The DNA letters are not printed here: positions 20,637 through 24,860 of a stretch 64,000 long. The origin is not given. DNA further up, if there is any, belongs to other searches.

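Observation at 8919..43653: Four copies of a TIR-bounded, TA-flanked noncoding element (MITE-like family) in 64 kb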

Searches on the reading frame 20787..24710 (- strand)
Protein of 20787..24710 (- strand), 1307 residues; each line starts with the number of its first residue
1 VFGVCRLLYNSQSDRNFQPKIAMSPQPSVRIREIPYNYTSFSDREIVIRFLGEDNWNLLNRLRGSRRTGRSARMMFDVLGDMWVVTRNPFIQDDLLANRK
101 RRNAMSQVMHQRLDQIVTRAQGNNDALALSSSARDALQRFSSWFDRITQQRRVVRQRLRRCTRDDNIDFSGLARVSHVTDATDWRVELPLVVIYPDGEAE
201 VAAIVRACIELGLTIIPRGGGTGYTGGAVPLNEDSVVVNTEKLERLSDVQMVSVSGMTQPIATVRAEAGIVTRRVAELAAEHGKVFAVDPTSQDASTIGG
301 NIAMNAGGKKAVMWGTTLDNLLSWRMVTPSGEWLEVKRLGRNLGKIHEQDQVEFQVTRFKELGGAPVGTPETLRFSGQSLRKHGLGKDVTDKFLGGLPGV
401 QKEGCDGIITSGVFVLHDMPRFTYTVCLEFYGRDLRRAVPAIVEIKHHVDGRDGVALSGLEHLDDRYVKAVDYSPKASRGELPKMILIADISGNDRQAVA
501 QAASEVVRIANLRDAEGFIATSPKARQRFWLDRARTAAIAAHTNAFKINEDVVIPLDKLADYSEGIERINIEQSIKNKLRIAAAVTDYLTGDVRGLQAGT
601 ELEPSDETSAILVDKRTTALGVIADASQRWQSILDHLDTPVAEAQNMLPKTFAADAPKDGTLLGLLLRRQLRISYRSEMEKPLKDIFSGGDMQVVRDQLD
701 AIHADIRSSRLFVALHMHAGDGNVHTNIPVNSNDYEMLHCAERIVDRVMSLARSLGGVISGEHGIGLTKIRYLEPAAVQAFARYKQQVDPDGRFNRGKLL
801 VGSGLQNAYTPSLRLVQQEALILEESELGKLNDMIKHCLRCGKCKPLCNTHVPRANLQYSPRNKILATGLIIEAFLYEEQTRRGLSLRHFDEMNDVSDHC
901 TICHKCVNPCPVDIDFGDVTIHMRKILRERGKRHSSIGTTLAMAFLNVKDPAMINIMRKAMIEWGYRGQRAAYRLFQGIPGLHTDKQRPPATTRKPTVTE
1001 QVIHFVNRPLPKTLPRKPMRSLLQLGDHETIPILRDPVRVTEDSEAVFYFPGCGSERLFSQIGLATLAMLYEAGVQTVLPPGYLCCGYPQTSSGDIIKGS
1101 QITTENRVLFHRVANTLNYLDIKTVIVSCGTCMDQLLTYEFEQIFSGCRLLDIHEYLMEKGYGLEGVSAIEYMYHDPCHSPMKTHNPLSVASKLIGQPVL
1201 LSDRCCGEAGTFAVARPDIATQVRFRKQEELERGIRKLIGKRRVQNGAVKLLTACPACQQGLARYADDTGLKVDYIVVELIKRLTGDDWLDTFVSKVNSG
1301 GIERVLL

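Call 20: search_protein_families(library=ncbifam, proteins=[window:20787-24710:-])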
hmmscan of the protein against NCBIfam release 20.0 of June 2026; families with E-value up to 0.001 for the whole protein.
window:20787-24710:- (1307 aa): 14 families
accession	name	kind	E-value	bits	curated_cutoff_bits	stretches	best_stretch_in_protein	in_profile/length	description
TIGR00387.1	glcD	equivalog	3.3e-57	194.2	567.9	3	192-336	1-136/413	glycolate oxidase subunit GlcD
NF008408.0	PRK11230.1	equivalog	4.5e-37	127.7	897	2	188-335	55-193/499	glycolate oxidase subunit GlcD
NF049975.1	2HglutDHaseYdiJ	equivalog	1.3e-22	79.5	1350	1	157-357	21-214/1018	D-2-hydroxyglutarate dehydrogenase YdiJ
NF045670.1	quin_L_LdhH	equivalog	2.1e-20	72.6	800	1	1040-1263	462-686/706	L-lactate dehydrogenase (quinone) large subunit LdhH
NF004898.0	PRK06259.1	equivalog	1.1e-19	70.5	385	1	1030-1264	247-465/488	fumarate reductase (CoM/CoB) subunit TfrB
NF008369.0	PRK11168.1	equivalog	3.6e-18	65.6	278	1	891-1213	51-341/401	anaerobic glycerol-3-phosphate dehydrogenase subunit C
NF008434.0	PRK11274.1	equivalog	2.5e-12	46.4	333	1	826-936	13-111/409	glycolate oxidase subunit GlcF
NF045663.1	diclust_near_Sec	equivalog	3.4e-11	42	530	1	892-1232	347-604/759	pyridine nucleotide-disulfide oxidoreductase/dicluster-binding protein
NF045724.1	ferredox_TmcB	equivalog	1.2e-07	30.7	735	1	823-930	28-131/430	electron transfer complex ferredoxin TmcB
NF008439.0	PRK11282.1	equivalog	2.3e-05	23.4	284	0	264-335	63-135/358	glycolate oxidase subunit GlcE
TIGR03379.1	glycerol3P_GlpC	equivalog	4.7e-05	22.3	279.9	0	1045-1216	162-341/397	anaerobic glycerol-3-phosphate dehydrogenase subunit GlpC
TIGR00273.1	TIGR00273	equivalog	6.2e-05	22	444.8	1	837-952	294-397/432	LutB/LldF family L-lactate oxidation iron-sulfur protein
NF045796.1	DsrK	equivalog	7.1e-05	21.6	400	1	834-934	48-154/453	sulfate reduction electron transfer complex DsrMKJOP subunit DsrK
NF008387.0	PRK11183.1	equivalog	7.5e-05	21.5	391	1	190-358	46-209/570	D-lactate dehydrogenase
